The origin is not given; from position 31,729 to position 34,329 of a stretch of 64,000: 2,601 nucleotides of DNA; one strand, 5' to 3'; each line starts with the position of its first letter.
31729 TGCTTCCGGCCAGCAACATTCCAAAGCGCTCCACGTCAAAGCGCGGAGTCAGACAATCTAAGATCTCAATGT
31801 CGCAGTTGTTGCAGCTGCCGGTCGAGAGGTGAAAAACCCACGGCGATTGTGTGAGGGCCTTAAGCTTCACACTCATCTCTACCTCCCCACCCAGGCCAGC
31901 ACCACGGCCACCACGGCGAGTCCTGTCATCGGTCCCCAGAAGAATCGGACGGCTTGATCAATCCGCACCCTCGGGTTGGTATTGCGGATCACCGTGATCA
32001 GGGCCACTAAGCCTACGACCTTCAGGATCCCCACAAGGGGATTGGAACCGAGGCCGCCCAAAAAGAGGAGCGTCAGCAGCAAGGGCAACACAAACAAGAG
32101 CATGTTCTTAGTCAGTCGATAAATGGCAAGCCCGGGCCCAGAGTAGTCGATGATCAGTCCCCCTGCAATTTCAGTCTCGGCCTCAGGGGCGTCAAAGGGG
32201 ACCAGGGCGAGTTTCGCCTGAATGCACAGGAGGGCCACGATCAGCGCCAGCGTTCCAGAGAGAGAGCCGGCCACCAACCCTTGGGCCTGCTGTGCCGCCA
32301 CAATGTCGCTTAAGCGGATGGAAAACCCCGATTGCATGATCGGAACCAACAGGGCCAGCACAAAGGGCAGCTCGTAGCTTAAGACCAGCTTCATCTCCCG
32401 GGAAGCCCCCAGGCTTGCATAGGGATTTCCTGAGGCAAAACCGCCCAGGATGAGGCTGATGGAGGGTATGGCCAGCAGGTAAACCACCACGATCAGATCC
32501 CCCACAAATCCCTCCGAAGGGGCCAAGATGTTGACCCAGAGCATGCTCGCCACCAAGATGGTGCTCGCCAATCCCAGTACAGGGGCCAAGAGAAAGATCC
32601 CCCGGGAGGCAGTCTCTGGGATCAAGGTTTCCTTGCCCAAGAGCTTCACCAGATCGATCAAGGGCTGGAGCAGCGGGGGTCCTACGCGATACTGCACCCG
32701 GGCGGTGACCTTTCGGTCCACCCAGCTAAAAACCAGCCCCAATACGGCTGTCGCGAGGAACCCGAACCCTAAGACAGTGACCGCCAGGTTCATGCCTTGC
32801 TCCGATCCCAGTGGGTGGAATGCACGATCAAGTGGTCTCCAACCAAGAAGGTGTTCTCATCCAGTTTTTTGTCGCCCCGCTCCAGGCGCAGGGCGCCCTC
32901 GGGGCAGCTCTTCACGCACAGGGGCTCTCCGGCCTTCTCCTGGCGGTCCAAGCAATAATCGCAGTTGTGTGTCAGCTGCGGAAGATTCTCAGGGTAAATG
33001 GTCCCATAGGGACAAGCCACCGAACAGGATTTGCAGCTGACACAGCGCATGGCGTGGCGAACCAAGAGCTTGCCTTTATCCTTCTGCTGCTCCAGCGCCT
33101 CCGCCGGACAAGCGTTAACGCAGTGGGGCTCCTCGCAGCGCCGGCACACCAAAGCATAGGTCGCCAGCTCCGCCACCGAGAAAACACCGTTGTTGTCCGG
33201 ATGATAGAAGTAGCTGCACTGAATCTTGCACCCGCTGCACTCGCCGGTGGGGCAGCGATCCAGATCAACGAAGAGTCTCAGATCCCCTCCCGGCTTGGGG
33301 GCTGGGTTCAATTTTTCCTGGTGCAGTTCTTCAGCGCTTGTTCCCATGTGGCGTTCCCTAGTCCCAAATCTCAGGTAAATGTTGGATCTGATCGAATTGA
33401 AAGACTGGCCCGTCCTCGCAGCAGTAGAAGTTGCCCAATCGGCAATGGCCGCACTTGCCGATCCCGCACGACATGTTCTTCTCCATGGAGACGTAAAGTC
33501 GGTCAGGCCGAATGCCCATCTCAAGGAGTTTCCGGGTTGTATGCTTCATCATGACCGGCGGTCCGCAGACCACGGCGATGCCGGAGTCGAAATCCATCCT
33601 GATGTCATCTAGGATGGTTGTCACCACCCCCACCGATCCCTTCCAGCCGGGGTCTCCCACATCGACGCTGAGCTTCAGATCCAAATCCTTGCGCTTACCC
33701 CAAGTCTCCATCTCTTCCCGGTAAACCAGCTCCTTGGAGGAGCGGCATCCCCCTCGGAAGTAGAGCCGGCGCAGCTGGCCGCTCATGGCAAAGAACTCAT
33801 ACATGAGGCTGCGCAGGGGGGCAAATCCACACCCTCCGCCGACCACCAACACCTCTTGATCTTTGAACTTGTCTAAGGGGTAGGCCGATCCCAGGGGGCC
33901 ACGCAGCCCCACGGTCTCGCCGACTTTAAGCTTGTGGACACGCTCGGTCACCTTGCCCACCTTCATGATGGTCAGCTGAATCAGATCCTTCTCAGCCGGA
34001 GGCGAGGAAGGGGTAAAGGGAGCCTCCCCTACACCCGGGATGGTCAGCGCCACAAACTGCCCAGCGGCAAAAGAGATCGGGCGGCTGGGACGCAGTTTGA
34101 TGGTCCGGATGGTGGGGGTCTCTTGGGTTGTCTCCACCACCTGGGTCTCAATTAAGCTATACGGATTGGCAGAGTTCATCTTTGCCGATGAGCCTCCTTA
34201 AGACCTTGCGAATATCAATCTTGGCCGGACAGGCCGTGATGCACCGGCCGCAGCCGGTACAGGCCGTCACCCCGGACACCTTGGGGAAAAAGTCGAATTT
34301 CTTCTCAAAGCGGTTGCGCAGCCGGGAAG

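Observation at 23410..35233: Group-4 membrane-bound [NiFe] hydrogenase fused to a complete Mrp antiporter and preceded by AsrA/AsrB-like NAD(P)H module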

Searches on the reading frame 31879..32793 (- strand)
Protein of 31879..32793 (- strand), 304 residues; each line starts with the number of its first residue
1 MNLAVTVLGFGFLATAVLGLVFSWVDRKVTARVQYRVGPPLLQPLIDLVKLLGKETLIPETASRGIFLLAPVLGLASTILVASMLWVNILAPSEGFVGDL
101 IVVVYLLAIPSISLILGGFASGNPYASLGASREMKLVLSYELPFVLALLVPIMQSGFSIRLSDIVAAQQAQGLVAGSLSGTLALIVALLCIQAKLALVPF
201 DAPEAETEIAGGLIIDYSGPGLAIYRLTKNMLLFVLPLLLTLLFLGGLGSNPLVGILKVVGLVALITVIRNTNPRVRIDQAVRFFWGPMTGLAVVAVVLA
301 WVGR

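Call 4: search_protein_families(library=pfam, proteins=[window:31879-32793:-], max_evalue=0.01)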
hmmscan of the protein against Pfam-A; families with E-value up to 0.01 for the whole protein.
window:31879-32793:- (304 aa): 1 family
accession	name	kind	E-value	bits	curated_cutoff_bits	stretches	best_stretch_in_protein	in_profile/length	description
PF00146.26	NADHdh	-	1.5e-68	231.8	27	1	14-299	9-296/298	NADH dehydrogenase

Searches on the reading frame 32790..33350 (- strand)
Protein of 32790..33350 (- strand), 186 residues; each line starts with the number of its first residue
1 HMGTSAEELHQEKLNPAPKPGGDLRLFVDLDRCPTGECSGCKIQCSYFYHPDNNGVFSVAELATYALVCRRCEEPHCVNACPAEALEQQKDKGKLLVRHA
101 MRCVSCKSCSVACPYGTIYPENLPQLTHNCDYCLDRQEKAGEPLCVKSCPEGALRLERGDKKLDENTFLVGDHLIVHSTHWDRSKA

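Call 4: search_protein_families(library=pfam, proteins=[window:32790-33350:-], max_evalue=0.01)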
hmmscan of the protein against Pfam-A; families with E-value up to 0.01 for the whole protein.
window:32790-33350:- (186 aa): 10 families
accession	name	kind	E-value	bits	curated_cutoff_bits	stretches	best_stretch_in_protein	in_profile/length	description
PF13247.11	Fer4_11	-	2.8e-17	63.2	26.2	1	66-156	7-97/100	4Fe-4S dicluster domain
PF13187.11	Fer4_9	-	3.2e-08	33.9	27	2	69-117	2-51/52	4Fe-4S dicluster domain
PF12838.12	Fer4_7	-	1.8e-06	28.7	27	1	69-116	2-51/52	4Fe-4S dicluster domain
PF00037.32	Fer4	-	1.5e-05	25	21.1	1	101-119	6-24/24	4Fe-4S binding domain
PF13484.11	Fer4_16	-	3.2e-05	25.1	30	0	69-89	2-20/66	4Fe-4S double cluster binding domain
PF13237.11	Fer4_10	-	0.00017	21.9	25.5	2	68-114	8-53/53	4Fe-4S dicluster domain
PF12837.12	Fer4_6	-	0.00048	20.4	25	0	102-118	8-24/24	4Fe-4S binding domain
PF12797.12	Fer4_2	-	0.00097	19.4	24.5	1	99-115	6-22/22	4Fe-4S binding domain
PF25160.1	LdpA_Fe-S-bd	-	0.003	17.7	27.6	1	71-119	4-44/49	LdpA Fe-S cluster-binding domain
PF12800.12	Fer4_4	-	0.0081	16.9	24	0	102-116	3-17/17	4Fe-4S binding domain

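Call 67: search_protein_families(library=ncbifam, proteins=[window:32790-33347:-], max_evalue=0.00001)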
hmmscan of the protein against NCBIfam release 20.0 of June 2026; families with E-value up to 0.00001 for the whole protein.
window:32790-33347:- (185 aa): 22 families
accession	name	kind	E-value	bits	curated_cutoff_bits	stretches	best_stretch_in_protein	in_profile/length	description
TIGR02951.1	DMSO_dmsB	equivalog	1.4e-20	73.9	214.1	1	63-154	59-149/161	DMSO/selenate family reductase complex B subunit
NF045766.1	PhenlGlyoxDHPadI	equivalog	1.1e-16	60.7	700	1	62-157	48-137/443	NADH-dependent phenylglyoxylate dehydrogenase subunit beta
NF009451.0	PRK12809.1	equivalog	1.9e-15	56.2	1154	1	61-156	49-137/639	formate-dependent uric acid utilization protein YgfT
NF009408.0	PRK12769.1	equivalog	2.1e-15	55.9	1003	1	62-157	50-146/659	formate-dependent uric acid utilization protein AegA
TIGR03478.1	DMSO_red_II_bet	subfamily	4.1e-14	52.2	480.7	1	64-152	127-214/321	DMSO reductase family type II enzyme, iron-sulfur subunit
NF008134.0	PRK10882.1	equivalog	1.2e-13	50.8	263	1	67-154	112-204/329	hydrogenase 2 operon protein HybA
NF011569.0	PRK14993.1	equivalog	1.3e-13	51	416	1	64-153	96-183/244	tetrathionate reductase subunit TtrB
NF042979.1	EthbenzDh_ebdB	equivalog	1.6e-13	50.3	740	1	33-151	117-235/354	ethylbenzene dehydrogenase subunit beta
TIGR03149.1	cyt_nit_nrfC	equivalog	4.4e-13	49.1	377.6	1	52-155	78-181/225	cytochrome c nitrite reductase Fe-S protein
TIGR01582.1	FDH-beta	equivalog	4.6e-13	48.9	334.7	1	67-156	92-180/283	formate dehydrogenase subunit beta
NF007382.0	PRK09898.1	equivalog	6e-13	48.8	213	1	38-155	91-200/208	ferredoxin-like protein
NF045715.1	sulf_resp_HmcB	equivalog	2.3e-12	46.6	420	1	67-159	106-199/307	sulfate respiration complex iron-sulfur protein HmcB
NF045797.1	DsrO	equivalog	1.1e-11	44.6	200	1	45-151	81-196/235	sulfate reduction electron transfer complex DsrMKJOP subunit DsrO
NF041715.1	arsenate_red_ArrB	equivalog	1.5e-11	44.3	450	1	41-118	31-105/233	arsenate respiratory reductase iron-sulfur subunit ArrB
NF007658.0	PRK10330.1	equivalog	2.7e-11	43.3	260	1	64-132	54-134/181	electron transport protein HydN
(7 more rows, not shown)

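Call 68: search_solved_structures(query=window:32790-33347:-, max_evalue=0.000001)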
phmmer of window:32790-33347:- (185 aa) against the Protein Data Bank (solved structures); distinct sequences matched with E-value up to 0.000001: 17.
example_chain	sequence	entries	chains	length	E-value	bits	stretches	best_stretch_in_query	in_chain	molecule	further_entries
7qv7_B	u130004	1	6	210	2.5e-13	53.6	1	60-126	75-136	Hydrogen dependent carbon dioxide reductase subunit HycB4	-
2ivf_B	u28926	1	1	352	7.3e-13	52.1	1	36-150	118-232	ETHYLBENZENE DEHYDROGENASE BETA-SUBUNIT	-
1kqf_B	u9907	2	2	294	1e-12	51.6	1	68-155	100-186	FORMATE DEHYDROGENASE, NITRATE-INDUCIBLE, IRON-SULFUR SUBUNIT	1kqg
6cz7_B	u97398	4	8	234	9.4e-12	48.5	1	25-117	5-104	4Fe-4S ferredoxin, iron-sulfur binding domain protein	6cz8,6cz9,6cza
8c0z_C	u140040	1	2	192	1.9e-11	47.5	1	24-154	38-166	Iron-sulfur cluster-binding protein potential subunit of aldehyde oxidoreductase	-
4ydd_B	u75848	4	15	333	3.3e-11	46.7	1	66-154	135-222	DMSO reductase family type II enzyme, iron-sulfur subunit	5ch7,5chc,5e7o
2vpw_B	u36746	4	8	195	5.7e-11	45.9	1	67-150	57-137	NRFC PROTEIN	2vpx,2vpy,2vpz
30gj_B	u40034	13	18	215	6.7e-10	42.4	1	67-155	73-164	Formate dehydrogenase, beta subunit, putative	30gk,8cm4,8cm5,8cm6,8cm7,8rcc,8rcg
8rc8_B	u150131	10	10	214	8.2e-10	42.2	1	67-155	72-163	Formate dehydrogenase, beta subunit, putative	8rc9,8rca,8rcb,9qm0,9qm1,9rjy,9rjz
6sdr_B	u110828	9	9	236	9.2e-10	42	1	67-155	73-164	Formate dehydrogenase, beta subunit, putative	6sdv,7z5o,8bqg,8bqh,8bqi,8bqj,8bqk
7qv7_A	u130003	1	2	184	6e-09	39.3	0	65-117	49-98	Hydrogen dependent carbon dioxide reductase subunit HycB3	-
9mqx_E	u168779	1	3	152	2.9e-08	37.1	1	62-155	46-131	Fe-S-cluster-containing hydrogenase subunit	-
9sw6_G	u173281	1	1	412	4.3e-08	36.5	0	98-156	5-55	Polyferredoxin protein MvhB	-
7b04_A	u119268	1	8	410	2.8e-07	33.9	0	66-138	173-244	Nitrite oxidoreductase subunit B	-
1q16_B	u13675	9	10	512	4.3e-07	33.3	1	66-149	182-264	Respiratory nitrate reductase 1 beta chain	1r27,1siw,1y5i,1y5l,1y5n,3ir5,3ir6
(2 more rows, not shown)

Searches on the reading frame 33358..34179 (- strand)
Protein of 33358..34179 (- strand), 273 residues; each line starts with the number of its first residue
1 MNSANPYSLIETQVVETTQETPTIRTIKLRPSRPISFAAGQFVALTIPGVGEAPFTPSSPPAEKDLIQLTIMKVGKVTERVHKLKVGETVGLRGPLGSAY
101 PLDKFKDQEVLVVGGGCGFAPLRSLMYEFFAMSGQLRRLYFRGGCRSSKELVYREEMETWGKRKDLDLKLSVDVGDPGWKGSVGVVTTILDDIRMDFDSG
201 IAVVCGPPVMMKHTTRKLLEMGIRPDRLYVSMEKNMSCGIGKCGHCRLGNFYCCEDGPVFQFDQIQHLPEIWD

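Call 4: search_protein_families(library=pfam, proteins=[window:33358-34179:-], max_evalue=0.01)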
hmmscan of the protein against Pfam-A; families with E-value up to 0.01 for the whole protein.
window:33358-34179:- (273 aa): 3 families
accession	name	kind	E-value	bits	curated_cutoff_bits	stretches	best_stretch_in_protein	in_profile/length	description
PF00175.26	NAD_binding_1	-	7.1e-14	52.8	22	1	113-214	2-107/109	Oxidoreductase NAD-binding domain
PF10418.14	DHODB_Fe-S_bind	-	2.9e-09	36.9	23.9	1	233-265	1-40/41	Iron-sulfur cluster binding domain of dihydroorotate dehydrogenase B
PF00970.30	FAD_binding_6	-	3.9e-07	30.8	21.1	1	14-99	4-97/99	Oxidoreductase FAD-binding domain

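Call 29: search_solved_structures(query=window:33358-34179:-, max_evalue=0.00001)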
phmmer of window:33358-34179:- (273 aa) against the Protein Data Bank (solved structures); distinct sequences matched with E-value up to 0.00001: 26.
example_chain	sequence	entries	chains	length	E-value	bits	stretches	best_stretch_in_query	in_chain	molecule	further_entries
9nez_C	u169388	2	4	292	2.3e-51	178.2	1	3-271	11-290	Sulfhydrogenase 1 subunit gamma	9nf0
5ksw_B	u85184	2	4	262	8.8e-24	87.7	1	39-264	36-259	Dihydroorotate dehydrogenase B (NAD(+)), electron transfer subunit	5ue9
1ep1_B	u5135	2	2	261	1.2e-21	80.6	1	40-265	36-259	DIHYDROOROTATE DEHYDROGENASE B (PYRK SUBUNIT)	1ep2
1ep3_B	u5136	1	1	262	1.2e-21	80.6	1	40-265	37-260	DIHYDROOROTATE DEHYDROGENASE B (PYRK SUBUNIT)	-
4ylf_A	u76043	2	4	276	6.8e-19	71.6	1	37-265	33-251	Dihydroorotate dehydrogenase B (NAD(+)), electron transfer subunit homolog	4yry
7qty_A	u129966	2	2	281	1.1e-14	57.8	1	77-228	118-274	Na(+)-translocating NADH-quinone reductase subunit F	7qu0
1tvc_A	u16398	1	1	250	5.1e-13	52.3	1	32-229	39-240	METHANE MONOOXYGENASE COMPONENT C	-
7qu3_A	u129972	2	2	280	6.2e-13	52.1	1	73-228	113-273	Na(+)-translocating NADH-quinone reductase subunit F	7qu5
2r6h_A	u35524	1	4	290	3.7e-12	49.5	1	72-228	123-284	NADH:ubiquinone oxidoreductase, Na translocating, F subunit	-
8ad3_A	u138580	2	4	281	7.2e-12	48.6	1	75-228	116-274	Na(+)-translocating NADH-quinone reductase subunit F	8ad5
4u9u_A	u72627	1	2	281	7.4e-12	48.5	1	75-228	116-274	Na(+)-translocating NADH-quinone reductase subunit F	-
8ad4_A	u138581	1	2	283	7.9e-12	48.4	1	75-228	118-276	Na(+)-translocating NADH-quinone reductase subunit F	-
4uaj_A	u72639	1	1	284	8e-12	48.4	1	75-228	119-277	Na(+)-translocating NADH-quinone reductase subunit F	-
7xk3_F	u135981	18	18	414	1.4e-11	47.6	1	75-228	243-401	Na(+)-translocating NADH-quinone reductase subunit F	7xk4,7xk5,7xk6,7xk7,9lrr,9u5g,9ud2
8a1t_F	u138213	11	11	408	1.6e-11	47.5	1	75-228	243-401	Na(+)-translocating NADH-quinone reductase subunit F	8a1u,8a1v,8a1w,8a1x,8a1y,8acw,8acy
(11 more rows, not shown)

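Call 44: search_solved_structures(query=window:33358-34179:-, max_evalue=1e-30, show_alignments=1)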
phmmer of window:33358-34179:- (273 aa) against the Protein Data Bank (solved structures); distinct sequences matched with E-value up to 1e-30: 1.
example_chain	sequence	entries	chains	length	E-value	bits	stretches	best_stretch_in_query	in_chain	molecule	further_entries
9nez_C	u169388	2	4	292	2.3e-51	178.2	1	3-271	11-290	Sulfhydrogenase 1 subunit gamma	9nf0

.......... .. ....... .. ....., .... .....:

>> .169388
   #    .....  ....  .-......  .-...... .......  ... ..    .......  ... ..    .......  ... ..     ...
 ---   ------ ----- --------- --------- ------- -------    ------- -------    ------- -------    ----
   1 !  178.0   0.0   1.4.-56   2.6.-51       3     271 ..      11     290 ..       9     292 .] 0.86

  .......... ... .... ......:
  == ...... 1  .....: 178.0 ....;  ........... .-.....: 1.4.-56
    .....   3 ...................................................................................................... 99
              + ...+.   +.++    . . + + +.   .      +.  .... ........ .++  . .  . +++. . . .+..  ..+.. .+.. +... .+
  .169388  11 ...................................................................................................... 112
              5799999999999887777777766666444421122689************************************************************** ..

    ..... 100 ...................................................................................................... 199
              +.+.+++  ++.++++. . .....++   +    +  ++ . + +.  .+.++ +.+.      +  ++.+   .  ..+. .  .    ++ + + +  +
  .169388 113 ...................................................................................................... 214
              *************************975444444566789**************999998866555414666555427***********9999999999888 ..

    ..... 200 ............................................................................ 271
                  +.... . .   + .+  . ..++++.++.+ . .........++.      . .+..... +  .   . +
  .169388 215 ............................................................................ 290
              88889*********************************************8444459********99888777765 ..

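Call 67: search_protein_families(library=ncbifam, proteins=[window:33358-34179:-], max_evalue=0.00001)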
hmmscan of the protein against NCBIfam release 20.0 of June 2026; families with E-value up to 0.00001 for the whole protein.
window:33358-34179:- (273 aa): 23 families
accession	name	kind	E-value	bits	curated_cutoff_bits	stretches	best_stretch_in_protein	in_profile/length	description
TIGR02911.1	sulfite_red_B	equivalog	8.7e-64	215.1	288.6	1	14-268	10-259/261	anaerobic sulfite reductase subunit AsrB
NF006220.0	PRK08345.1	subfamily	1.8e-59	201.4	395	1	1-263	2-285/294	cytochrome-c3 hydrogenase subunit gamma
NF040830.1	sulfhyd_ShyC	equivalog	1.1e-52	179.1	600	1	5-262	2-278/288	NAD(P)-dependent hydrogenase/sulfhydrogenase 2 subunit gamma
NF040835.1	sulfhyd_HydG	equivalog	1.3e-51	175.6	650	1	3-271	11-290/292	NADPH-dependent hydrogenase/sulfhydrogenase 1 subunit gamma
NF000796.0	PRK00054.1-1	equivalog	3.7e-47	160.7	224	1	11-266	5-236/254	dihydroorotate dehydrogenase electron transfer subunit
NF004862.0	PRK06222.1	subfamily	1e-26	94.1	220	1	36-265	27-248/281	sulfide/dihydroorotate dehydrogenase-like FAD/NAD-binding protein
NF000798.0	PRK00054.1-3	equivalog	2.5e-26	92.8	219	1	62-265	57-242/244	dihydroorotate dehydrogenase electron transfer subunit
NF000799.0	PRK00054.1-4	equivalog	8.4e-24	84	314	1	63-265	63-256/258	dihydroorotate dehydrogenase electron transfer subunit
NF009414.0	PRK12778.1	equivalog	1.2e-23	83.4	1103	1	35-266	26-249/752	bifunctional dihydroorotate dehydrogenase B NAD binding subunit/NADPH-dependent glutamate synthase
NF000797.0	PRK00054.1-2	equivalog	1.4e-21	77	270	1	12-264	17-264/267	dihydroorotate dehydrogenase electron transfer subunit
NF005963.0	PRK08051.1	equivalog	3.1e-20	72.5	230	1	10-229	4-226/233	NAD(P)H-flavin reductase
NF045803.1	MethMoxFADbindMmoC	equivalog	6.5e-18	64.6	500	1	32-230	135-337/343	aromatic/alkene monooxygenase hydroxylase FAD-binding subunit MmoC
NF058606.1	GlBtMonoRdsGbcB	equivalog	9.3e-18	64.2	500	1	13-222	17-236/362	glycine betaine monooxygenase reductase subunit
NF040810.1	BenC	equivalog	1.6e-17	63.7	430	1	13-230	108-327/333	benzoate 1,2-dioxygenase electron transfer component BenC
TIGR01941.1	nqrF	equivalog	4e-17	62.2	295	1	60-228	230-398/405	NADH:ubiquinone reductase (Na(+)-transporting) subunit F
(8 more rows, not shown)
